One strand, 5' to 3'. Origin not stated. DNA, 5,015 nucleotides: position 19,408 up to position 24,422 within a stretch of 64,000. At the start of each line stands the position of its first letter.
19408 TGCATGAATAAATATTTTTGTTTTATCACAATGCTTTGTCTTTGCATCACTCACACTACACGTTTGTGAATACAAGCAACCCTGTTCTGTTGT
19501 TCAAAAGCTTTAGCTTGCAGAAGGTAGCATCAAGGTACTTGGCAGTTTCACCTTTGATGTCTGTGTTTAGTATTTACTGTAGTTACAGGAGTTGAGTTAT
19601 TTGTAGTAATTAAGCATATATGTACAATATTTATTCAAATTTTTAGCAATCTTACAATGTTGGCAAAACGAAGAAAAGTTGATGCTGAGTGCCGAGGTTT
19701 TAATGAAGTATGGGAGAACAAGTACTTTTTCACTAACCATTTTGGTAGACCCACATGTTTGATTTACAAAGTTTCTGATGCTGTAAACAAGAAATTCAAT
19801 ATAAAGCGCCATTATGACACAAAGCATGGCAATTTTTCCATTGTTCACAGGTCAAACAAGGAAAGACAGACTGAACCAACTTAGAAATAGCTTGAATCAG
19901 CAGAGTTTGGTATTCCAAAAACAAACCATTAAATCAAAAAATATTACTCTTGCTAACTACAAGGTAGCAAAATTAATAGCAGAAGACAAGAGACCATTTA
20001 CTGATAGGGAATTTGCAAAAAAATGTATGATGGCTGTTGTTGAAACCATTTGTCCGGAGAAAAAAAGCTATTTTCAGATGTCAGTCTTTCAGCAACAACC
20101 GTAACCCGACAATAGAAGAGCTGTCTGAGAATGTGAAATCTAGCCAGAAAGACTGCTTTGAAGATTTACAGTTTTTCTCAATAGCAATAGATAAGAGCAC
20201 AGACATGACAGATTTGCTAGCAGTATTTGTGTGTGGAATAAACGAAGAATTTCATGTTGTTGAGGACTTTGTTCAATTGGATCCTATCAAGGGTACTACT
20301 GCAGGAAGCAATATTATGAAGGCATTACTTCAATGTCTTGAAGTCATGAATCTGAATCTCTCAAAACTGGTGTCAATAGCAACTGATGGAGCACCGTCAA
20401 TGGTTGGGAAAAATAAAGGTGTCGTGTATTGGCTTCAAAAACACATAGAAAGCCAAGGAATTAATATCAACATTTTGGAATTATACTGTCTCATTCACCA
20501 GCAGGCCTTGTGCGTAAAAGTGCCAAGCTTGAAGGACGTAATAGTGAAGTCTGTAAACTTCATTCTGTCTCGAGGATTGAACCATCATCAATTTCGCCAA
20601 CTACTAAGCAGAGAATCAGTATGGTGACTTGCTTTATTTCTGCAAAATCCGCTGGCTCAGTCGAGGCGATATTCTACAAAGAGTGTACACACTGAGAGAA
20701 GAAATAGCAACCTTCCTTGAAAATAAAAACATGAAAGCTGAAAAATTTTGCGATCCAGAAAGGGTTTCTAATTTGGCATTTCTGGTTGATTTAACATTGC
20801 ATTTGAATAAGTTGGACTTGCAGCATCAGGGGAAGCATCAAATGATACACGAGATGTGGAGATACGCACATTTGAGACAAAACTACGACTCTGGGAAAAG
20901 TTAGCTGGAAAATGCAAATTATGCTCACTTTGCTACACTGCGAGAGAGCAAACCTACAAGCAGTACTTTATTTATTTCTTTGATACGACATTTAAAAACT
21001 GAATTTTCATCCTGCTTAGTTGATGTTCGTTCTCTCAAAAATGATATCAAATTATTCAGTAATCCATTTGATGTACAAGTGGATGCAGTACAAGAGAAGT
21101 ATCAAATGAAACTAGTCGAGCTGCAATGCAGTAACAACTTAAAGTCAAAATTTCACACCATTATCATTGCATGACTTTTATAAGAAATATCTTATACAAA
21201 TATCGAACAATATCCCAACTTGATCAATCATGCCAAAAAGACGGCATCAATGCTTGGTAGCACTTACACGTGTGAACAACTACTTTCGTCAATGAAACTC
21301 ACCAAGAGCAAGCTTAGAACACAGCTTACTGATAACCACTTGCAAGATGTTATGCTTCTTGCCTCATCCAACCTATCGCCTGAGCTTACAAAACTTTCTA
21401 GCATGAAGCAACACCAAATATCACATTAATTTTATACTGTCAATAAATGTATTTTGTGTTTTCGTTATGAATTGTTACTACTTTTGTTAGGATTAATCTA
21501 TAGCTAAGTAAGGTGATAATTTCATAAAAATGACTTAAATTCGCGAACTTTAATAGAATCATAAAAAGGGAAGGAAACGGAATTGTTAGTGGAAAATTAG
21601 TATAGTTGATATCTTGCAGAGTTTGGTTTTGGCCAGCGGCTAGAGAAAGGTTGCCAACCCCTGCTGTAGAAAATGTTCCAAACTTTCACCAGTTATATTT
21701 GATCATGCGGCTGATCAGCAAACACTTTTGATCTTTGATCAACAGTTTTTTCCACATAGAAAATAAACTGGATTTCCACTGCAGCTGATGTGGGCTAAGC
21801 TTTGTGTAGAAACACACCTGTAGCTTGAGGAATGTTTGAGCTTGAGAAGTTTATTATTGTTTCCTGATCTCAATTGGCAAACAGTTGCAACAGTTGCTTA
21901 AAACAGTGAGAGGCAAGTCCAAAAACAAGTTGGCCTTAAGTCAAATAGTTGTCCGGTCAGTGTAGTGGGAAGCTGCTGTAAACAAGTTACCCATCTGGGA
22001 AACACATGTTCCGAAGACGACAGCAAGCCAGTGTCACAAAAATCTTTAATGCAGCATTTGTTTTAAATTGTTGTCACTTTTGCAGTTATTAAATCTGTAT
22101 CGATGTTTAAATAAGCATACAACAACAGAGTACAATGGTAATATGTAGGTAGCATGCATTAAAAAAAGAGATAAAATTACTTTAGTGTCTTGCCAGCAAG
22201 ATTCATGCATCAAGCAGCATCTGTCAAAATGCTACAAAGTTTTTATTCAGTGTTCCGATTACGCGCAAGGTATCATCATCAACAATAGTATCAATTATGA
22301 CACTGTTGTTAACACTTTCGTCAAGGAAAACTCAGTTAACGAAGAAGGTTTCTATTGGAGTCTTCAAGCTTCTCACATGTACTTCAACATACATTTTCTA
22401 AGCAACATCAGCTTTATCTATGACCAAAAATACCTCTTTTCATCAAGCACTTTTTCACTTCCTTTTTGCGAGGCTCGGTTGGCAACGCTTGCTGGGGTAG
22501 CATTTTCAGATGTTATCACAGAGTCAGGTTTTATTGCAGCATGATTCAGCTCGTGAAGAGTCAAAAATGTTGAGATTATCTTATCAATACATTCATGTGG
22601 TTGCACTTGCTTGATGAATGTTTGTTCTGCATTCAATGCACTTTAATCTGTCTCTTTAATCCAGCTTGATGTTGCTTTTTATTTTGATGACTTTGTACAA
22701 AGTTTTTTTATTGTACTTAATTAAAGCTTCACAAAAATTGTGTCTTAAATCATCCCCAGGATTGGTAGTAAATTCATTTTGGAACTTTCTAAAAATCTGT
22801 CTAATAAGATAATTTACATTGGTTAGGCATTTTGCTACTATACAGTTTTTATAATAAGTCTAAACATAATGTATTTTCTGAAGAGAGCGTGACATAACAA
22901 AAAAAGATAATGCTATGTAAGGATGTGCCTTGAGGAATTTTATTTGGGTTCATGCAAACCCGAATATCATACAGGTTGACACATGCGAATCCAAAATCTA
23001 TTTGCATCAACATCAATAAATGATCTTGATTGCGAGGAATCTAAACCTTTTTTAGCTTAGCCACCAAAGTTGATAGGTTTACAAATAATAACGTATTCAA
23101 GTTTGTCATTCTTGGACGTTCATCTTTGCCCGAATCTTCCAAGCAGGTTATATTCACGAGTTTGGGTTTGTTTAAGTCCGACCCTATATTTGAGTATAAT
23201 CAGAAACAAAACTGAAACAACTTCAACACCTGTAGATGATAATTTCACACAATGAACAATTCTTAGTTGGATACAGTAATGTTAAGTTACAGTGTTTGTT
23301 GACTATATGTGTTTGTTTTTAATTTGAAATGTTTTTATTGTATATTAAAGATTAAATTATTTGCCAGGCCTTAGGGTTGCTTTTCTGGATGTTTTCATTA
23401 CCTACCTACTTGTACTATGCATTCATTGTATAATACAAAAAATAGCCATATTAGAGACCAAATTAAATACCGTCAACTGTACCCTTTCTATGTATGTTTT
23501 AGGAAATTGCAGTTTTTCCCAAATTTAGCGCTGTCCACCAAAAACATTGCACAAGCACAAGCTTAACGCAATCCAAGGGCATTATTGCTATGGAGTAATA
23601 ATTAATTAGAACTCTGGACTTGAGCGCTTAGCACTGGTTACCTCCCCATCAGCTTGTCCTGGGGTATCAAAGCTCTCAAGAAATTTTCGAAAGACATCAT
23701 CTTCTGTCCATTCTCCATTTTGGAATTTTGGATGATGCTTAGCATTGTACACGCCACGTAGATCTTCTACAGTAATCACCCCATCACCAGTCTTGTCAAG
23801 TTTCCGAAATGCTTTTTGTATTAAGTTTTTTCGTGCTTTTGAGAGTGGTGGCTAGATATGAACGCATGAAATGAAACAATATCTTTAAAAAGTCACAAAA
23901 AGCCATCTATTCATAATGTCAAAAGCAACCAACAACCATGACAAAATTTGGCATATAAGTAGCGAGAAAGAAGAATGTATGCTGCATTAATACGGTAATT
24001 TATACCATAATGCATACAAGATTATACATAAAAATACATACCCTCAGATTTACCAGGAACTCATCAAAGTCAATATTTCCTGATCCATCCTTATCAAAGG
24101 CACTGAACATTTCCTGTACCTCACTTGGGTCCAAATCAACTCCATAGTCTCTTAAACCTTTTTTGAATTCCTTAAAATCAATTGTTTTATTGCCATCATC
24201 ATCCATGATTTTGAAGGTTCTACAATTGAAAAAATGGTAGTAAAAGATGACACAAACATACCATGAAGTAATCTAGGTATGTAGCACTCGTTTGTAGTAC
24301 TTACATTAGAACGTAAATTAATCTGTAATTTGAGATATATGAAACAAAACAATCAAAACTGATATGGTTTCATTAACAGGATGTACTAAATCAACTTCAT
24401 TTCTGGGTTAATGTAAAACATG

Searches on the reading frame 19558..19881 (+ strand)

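Call 77: search_protein_families(library=pfam, proteins=[window:19558-19881:+], max_evalue=0.01)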
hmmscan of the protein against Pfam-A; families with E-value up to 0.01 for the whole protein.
window:19558-19881:+ (108 aa): 1 family
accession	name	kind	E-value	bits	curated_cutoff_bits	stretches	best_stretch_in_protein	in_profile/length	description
PF18658.7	zf-C2H2_12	-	0.0016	18.6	27.3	1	50-102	2-56/64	Spin-doc zinc-finger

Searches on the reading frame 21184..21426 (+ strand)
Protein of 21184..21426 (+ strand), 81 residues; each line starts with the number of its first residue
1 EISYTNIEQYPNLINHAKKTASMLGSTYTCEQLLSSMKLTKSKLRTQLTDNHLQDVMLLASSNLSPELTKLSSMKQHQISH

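Call 77: search_protein_families(library=pfam, proteins=[window:21184-21426:+], max_evalue=0.01)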
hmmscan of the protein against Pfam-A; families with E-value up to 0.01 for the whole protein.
window:21184-21426:+ (81 aa): 1 family
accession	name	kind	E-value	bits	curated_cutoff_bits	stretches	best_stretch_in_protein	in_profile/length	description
PF05699.19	Dimer_Tnp_hAT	-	0.00021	21.5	21.4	1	6-59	27-80/84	hAT family C-terminal dimerisation region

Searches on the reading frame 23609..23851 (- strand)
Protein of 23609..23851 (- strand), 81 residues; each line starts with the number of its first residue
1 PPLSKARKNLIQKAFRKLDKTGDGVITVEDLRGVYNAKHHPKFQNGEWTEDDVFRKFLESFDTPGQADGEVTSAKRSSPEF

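Call 77: search_protein_families(library=pfam, proteins=[window:23609-23851:-], max_evalue=0.01)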
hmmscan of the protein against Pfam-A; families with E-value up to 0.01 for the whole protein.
window:23609-23851:- (81 aa): 4 families
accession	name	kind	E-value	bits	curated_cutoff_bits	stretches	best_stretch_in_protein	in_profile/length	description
PF13405.12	EF-hand_6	-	1.9e-06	27.5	25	1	11-35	2-26/30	EF-hand domain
PF00036.39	EF-hand_1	-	4e-06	26.4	25.4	1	11-34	2-25/29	EF hand domain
PF13499.12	EF-hand_7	-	4.2e-06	27.4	30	1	11-65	4-53/67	EF-hand domain pair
PF13202.12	EF-hand_5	-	6.7e-06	25.8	25.9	1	11-32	1-22/25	EF hand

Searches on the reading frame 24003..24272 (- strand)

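Call 77: search_protein_families(library=pfam, proteins=[window:24003-24272:-], max_evalue=0.01)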
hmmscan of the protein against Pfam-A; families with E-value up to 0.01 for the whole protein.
window:24003-24272:- (90 aa): 9 families
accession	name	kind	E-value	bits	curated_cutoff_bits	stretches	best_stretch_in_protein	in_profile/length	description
PF00036.39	EF-hand_1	-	9.3e-14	50.3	25.4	2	51-73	1-23/29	EF hand domain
PF13405.12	EF-hand_6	-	6.5e-13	47.6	25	2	51-77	1-27/30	EF-hand domain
PF13499.12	EF-hand_7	-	8.3e-13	48.9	30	1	18-73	6-63/67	EF-hand domain pair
PF13833.12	EF-hand_8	-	3.9e-10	39.7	28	1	29-76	3-51/54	EF-hand domain pair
PF13202.12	EF-hand_5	-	1.8e-07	30.7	25.9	1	53-72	2-21/25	EF hand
PF25825.1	SAPC2_N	-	6e-05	23.3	27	1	20-81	14-74/80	SAPC2 EF-hand like N-terminal domain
PF24548.1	EF_EFCAB10_C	-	0.0012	18.9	32.5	0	20-46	7-33/60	EFCAB10, C-terminal EF-hand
PF12763.14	EH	-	0.0028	18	22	1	46-81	36-71/101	EH domain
PF14658.12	EF-hand_9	-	0.0033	18.3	37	1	18-77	2-63/66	EF-hand domain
